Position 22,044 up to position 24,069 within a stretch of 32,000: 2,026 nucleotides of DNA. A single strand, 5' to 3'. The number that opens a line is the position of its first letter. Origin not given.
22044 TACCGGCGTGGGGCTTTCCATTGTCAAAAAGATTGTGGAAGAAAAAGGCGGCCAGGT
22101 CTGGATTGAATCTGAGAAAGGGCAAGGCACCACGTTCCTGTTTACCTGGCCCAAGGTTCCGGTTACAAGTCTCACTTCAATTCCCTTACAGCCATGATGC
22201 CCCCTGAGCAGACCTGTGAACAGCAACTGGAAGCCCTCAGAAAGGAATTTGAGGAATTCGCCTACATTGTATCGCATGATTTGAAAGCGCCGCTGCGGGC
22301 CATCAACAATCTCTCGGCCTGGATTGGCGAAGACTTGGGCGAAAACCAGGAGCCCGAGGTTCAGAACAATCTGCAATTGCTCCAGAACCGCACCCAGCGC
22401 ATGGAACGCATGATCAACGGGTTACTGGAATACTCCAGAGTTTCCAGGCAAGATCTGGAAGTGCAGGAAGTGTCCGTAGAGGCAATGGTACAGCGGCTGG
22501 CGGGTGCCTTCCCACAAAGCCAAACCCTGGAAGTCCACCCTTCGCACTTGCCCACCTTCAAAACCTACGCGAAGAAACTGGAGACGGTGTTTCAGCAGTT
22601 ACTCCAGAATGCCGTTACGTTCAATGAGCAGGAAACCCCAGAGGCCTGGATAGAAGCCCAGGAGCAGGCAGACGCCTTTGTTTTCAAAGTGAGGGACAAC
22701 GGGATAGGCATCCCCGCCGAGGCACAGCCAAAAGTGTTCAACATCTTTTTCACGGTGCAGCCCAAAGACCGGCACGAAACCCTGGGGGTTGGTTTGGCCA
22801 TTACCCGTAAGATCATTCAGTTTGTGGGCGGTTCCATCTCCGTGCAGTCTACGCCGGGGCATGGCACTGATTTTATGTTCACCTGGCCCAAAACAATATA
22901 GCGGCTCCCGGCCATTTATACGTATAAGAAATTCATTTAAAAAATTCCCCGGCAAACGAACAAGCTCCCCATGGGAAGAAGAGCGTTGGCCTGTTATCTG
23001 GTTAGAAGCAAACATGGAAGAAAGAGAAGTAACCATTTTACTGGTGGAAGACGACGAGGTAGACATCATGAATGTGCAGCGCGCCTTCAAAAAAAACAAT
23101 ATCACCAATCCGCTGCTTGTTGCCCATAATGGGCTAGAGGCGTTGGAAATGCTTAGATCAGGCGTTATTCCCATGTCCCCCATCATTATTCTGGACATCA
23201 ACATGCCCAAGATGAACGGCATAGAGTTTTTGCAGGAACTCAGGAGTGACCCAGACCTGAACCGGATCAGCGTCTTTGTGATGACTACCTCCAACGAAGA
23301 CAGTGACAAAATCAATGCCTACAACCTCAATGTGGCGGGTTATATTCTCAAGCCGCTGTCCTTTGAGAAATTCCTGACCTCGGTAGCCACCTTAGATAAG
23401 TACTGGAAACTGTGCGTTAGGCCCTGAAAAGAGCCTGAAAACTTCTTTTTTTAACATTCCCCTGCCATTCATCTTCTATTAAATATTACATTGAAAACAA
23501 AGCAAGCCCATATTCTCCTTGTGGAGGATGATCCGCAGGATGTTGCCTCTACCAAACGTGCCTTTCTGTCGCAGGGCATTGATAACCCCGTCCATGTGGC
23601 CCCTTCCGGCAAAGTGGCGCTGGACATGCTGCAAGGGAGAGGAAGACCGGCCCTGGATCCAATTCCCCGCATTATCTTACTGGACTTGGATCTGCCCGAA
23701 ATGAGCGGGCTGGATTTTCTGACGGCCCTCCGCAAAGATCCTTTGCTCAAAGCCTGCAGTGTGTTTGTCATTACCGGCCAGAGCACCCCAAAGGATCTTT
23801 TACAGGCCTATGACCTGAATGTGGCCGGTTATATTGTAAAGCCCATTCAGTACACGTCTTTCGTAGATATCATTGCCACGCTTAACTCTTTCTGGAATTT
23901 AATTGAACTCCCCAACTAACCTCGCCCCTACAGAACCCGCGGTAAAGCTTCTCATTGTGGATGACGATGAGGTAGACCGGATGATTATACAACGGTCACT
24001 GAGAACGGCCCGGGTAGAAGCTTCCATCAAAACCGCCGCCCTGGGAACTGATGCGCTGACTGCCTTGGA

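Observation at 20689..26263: Five-gene phosphorelay cluster with three kinases, four receiver domains and one HPt but no output domain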

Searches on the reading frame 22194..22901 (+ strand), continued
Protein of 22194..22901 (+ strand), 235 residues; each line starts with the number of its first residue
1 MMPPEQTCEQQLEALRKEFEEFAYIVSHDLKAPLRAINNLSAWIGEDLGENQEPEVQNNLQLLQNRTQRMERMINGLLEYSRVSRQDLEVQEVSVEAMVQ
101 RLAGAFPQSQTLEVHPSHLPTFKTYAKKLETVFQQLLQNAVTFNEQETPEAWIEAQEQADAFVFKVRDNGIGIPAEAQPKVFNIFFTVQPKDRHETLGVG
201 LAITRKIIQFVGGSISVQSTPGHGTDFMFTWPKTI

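Call 43: search_protein_families(library=pfam, proteins=[L017:6586-8646:+, L055:9124-11217:+, L026:2791-3714:+, L029:9270-11054:+, L023:9269-12823:+, L018:9328-10677:+, L018:10810-12021:+, L037:9310-12273:+, L016:9162-11141:+, L011:8706-11066:+], max_evalue=0.0001)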
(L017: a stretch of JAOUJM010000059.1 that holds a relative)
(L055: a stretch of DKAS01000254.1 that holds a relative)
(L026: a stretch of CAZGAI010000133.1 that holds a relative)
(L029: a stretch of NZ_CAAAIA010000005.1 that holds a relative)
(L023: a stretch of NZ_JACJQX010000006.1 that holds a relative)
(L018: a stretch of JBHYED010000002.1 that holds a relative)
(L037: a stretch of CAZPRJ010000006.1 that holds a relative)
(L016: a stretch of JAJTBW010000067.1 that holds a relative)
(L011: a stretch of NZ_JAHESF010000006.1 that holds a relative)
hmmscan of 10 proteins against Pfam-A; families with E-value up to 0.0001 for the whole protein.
L017:6586-8646:+ (686 aa): 4 families
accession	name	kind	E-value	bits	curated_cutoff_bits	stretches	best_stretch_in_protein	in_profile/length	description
PF00563.25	EAL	-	1.8e-74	250.5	31.3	1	438-671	3-235/236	EAL domain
PF00990.26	GGDEF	-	1.6e-49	168.2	23.8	1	260-416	1-160/161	Diguanylate cyclase, GGDEF domain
PF00072.30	Response_reg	-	2.3e-23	82.9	30.2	1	5-120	1-110/111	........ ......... receiver domain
PF08448.16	PAS_4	-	2.2e-05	25.1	23.1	1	151-250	1-109/110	PAS fold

L055:9124-11217:+ (697 aa): 6 families
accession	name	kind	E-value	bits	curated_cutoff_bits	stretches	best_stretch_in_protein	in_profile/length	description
PF00563.25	EAL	-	2.8e-70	236.8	31.3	1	438-673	2-236/236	EAL domain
PF00990.26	GGDEF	-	3.6e-47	160.6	23.8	1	263-418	1-161/161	Diguanylate cyclase, GGDEF domain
PF00072.30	Response_reg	-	1.5e-21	77.1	30.2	1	10-121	1-108/111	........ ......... receiver domain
PF00989.32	PAS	-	3.9e-06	27.3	22.6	1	149-218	2-76/113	PAS fold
PF13188.13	PAS_8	-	5e-06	26.7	21.8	1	148-201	1-54/65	PAS domain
PF08448.16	PAS_4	-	4.3e-05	24.2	23.1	0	155-253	2-109/110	PAS fold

L026:2791-3714:+ (307 aa): 2 families
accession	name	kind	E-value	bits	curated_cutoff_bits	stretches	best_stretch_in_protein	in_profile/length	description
PF00990.26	GGDEF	-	9.5e-25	87.7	23.8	1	146-306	2-160/161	Diguanylate cyclase, GGDEF domain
PF00072.30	Response_reg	-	1.6e-18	67.3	30.2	1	20-117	2-100/111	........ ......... receiver domain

L029:9270-11054:+ (594 aa): 5 families
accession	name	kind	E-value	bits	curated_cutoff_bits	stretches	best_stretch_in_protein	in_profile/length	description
PF02518.31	HATPase_c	-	2.9e-27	95.7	26.4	1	321-426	2-109/111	Histidine kinase-, DNA gyrase B-, and HSP90-like ATPase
PF00072.30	Response_reg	-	1.5e-23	83.5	30.2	1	455-574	1-111/111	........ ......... receiver domain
PF13185.12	GAF_2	-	7.8e-13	49.3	28.6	1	50-184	2-136/136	GAF domain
PF01590.32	GAF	-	5e-08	34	22.4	1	51-183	1-133/133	GAF domain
PF00512.31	HisKA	-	1e-07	32.3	26.9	1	215-275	4-63/66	His Kinase A (phospho-acceptor) domain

L023:9269-12823:+ (1184 aa): 11 families
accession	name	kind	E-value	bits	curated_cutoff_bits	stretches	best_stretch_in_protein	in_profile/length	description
PF08447.18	PAS_3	-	4.7e-30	104.2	25.6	2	167-254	2-89/89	PAS fold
PF02518.31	HATPase_c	-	2.6e-29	102.3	26.4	1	1069-1180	1-110/111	Histidine kinase-, DNA gyrase B-, and HSP90-like ATPase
PF13426.13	PAS_9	-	1e-23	84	27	1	283-371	2-87/103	PAS domain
PF00072.30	Response_reg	-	4.2e-23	82.1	30.2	1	7-108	1-100/111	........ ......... receiver domain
PF01590.32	GAF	-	2.2e-22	80.4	22.4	2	551-701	1-133/133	GAF domain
PF13185.12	GAF_2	-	2.5e-22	80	28.6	2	552-702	4-136/136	GAF domain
PF00512.31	HisKA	-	6.6e-21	74.6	26.9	1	956-1023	2-66/66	His Kinase A (phospho-acceptor) domain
PF00989.32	PAS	-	3.9e-19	69.2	22.6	2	273-368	2-96/113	PAS fold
PF13188.13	PAS_8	-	6.4e-19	67.6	21.8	1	273-315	2-44/65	PAS domain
PF08448.16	PAS_4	-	2e-15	57.4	23.1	1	410-531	1-110/110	PAS fold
PF13492.12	GAF_3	-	5.6e-14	53.1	27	2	559-703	9-129/129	GAF domain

L018:9328-10677:+ (449 aa): 3 families
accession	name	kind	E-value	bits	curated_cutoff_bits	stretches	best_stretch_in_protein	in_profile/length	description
PF02518.31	HATPase_c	-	8.8e-26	91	26.4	1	312-445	2-109/111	Histidine kinase-, DNA gyrase B-, and HSP90-like ATPase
PF00072.30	Response_reg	-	3.2e-24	85.7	30.2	1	32-133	2-101/111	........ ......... receiver domain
PF00512.31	HisKA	-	1e-19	70.8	26.9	1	198-265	2-66/66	His Kinase A (phospho-acceptor) domain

L018:10810-12021:+ (403 aa): 3 families
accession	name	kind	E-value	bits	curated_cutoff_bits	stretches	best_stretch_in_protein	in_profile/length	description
PF00072.30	Response_reg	-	2.1e-28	99.1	30.2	1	30-142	1-111/111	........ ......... receiver domain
PF02518.31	HATPase_c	-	9e-26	90.9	26.4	1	287-401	1-109/111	Histidine kinase-, DNA gyrase B-, and HSP90-like ATPase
PF00512.31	HisKA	-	1.3e-07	32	26.9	1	160-228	1-66/66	His Kinase A (phospho-acceptor) domain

L037:9310-12273:+ (987 aa): 10 families
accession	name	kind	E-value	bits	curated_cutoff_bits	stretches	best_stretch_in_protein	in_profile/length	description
PF02518.31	HATPase_c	-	1.9e-32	112.4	26.4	1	836-946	2-110/111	Histidine kinase-, DNA gyrase B-, and HSP90-like ATPase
PF13185.12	GAF_2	-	3.2e-22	79.7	28.6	1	299-453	4-136/136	GAF domain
PF00512.31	HisKA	-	9.5e-21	74.1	26.9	1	721-788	2-66/66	His Kinase A (phospho-acceptor) domain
PF00072.30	Response_reg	-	1.7e-18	67.2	30.2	1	12-124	1-100/111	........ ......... receiver domain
PF08447.18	PAS_3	-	2.4e-18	66.6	25.6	1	183-269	2-88/89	PAS fold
PF01590.32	GAF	-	2.9e-18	67.1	22.4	1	322-452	13-133/133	GAF domain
PF13492.12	GAF_3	-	2e-13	51.3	27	1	402-454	78-129/129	GAF domain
PF00989.32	PAS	-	1.9e-08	34.7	22.6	1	160-273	1-113/113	PAS fold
PF13426.13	PAS_9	-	2.8e-05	24.7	27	0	182-275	13-103/103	PAS domain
PF13188.13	PAS_8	-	7.6e-05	22.9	21.8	0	160-216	1-55/65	PAS domain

L016:9162-11141:+ (659 aa): 5 families
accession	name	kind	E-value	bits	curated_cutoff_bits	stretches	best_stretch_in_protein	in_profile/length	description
PF00072.30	Response_reg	-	2.6e-51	172.9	30.2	2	540-654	1-110/111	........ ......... receiver domain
PF02518.31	HATPase_c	-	2.8e-23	82.9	26.4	1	400-512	1-107/111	Histidine kinase-, DNA gyrase B-, and HSP90-like ATPase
PF00512.31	HisKA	-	2.6e-18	66.3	26.9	1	289-353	2-66/66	His Kinase A (phospho-acceptor) domain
PF08447.18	PAS_3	-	7.1e-10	39.5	25.6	1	171-259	2-86/89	PAS fold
PF23198.2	PDE8A_N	-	7.7e-10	39.3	29.6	0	16-104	21-111/147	PDE8A-like, N-terminal domain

L011:8706-11066:+ (786 aa): 4 families
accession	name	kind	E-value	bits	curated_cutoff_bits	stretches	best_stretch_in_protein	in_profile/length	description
PF00072.30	Response_reg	-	5.5e-49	165.4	30.2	2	532-644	1-109/111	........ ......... receiver domain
PF02518.31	HATPase_c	-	2.3e-30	105.8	26.4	1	390-505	1-110/111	Histidine kinase-, DNA gyrase B-, and HSP90-like ATPase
PF00512.31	HisKA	-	5.5e-20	71.6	26.9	1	280-343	3-66/66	His Kinase A (phospho-acceptor) domain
PF08447.18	PAS_3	-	2.3e-07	31.4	25.6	1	167-251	2-88/89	PAS fold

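Call 53: predict_structure(alignment_id=A2)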
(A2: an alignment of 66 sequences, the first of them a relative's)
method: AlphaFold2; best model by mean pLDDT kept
length: 235 residues; sequences in the alignment: 66
mean_pLDDT: 90.8   pTM: 0.83
mean pLDDT of the five models: 90.8, 90.8, 89.5, 88.0, 87.7
residues with pLDDT >= 90: 171; 70-90: 54; 50-70: 8; < 50: 2
segments of 3 or more residues with pLDDT < 50: none
pLDDT, mean of each block of 10 residues (from residue 1): 65 80 77 89 90 90 91 91 91 98 88 96 98 97 93 98 98 95 90 80 97 97 97 94
secondary structure, 60 per line:
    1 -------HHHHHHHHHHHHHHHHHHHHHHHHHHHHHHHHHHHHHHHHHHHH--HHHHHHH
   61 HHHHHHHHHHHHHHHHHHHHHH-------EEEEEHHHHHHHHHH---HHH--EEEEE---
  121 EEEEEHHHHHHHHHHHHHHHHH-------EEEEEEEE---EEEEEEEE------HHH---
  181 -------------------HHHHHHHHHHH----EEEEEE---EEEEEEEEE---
elements in order: H8-51 H54-82 E90-94 H95-104 E113-117 E121-125 H126-142 E150-157 E161-168 H200-210 E215-220 E224-232

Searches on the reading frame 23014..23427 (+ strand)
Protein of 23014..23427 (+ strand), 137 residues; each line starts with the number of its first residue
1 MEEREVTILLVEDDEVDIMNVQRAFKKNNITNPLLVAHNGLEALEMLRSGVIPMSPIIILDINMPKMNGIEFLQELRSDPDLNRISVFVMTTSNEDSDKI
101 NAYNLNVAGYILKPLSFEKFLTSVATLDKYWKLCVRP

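Call 8: search_protein_families(library=pfam, proteins=[window:23014-23427:+], max_evalue=0.01)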
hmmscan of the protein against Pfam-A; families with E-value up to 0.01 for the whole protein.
window:23014-23427:+ (137 aa): 1 family
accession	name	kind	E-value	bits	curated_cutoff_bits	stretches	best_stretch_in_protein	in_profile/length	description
PF00072.30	Response_reg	-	3e-20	72.9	30.2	1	8-124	1-110/111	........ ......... receiver domain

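Call 21: search_solved_structures(query=window:23014-23427:+, max_evalue=1e-8, show_alignments=2)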
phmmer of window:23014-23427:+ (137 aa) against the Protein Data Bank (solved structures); distinct sequences matched with E-value up to 1e-8: 59.
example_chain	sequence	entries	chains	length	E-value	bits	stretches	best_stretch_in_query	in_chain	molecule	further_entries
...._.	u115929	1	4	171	9.1e-27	96.7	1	7-131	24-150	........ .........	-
5te9_A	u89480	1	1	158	1.7e-26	95.9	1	6-132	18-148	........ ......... receiver protein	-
8avv_A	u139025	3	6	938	2e-25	92.4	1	7-131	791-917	Bacteriophytochrome,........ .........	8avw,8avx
2qvg_A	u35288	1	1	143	1e-24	90.1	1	5-119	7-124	Two component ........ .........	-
5ic5_A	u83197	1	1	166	6.9e-24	87.4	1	8-134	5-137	Candidate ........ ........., CheY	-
1jlk_A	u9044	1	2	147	8e-21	77.5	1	7-132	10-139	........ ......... RCP1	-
1i3c_A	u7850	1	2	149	8.4e-21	77.5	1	7-132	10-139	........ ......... RCP1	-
1k66_A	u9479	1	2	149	3.1e-20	75.6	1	8-132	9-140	Phytochrome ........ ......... RcpB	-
1k68_A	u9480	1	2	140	9.6e-20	74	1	8-132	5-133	Phytochrome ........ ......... RcpA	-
5brj_A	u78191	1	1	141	1.4e-19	73.5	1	7-133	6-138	Two component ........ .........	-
3heb_A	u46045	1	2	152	2.9e-14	56.3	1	5-132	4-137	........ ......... receiver domain protein (CheY)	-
4zyl_A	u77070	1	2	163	5.2e-11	45.8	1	6-132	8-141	RphyB protein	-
3gwg_A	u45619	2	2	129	9.5e-11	45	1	11-116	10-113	Chemotaxis protein cheY homolog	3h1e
4hns_A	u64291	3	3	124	1.2e-10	44.6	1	7-117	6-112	Chemotaxis protein CheY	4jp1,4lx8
3to5_A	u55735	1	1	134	1.3e-10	44.5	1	7-117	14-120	CheY homolog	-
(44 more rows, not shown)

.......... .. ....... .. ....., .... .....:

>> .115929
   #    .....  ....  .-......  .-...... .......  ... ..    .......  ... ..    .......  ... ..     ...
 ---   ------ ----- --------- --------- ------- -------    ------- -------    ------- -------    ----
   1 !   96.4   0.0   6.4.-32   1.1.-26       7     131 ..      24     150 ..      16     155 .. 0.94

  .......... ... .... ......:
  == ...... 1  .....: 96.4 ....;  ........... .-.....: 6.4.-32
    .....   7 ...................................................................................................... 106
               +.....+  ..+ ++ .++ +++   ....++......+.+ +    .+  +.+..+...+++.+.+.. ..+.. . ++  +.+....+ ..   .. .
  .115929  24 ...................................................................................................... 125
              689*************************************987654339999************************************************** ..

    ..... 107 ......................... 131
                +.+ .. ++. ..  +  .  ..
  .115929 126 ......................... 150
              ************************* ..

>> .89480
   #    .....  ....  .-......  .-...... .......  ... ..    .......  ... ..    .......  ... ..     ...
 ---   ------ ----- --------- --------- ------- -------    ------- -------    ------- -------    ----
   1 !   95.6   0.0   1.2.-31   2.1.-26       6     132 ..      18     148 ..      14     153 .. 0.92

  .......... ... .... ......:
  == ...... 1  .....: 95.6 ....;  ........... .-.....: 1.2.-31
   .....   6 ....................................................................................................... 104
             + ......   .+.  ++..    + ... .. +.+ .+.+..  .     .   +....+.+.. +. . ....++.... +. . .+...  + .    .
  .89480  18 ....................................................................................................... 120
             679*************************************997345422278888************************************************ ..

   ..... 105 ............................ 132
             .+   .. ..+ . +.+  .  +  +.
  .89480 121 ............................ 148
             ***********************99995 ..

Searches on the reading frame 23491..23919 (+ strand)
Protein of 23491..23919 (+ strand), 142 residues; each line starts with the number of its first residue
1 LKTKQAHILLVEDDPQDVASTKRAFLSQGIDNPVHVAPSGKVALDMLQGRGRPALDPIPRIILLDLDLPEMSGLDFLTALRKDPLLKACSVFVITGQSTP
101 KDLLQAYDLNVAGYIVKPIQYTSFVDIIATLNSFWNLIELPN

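Call 8: search_protein_families(library=pfam, proteins=[window:23491-23919:+], max_evalue=0.01)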
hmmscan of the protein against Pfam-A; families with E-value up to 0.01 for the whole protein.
window:23491-23919:+ (142 aa): 1 family
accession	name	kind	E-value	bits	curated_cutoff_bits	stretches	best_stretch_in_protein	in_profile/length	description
PF00072.30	Response_reg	-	1.4e-17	64.3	30.2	1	8-128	1-110/111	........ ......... receiver domain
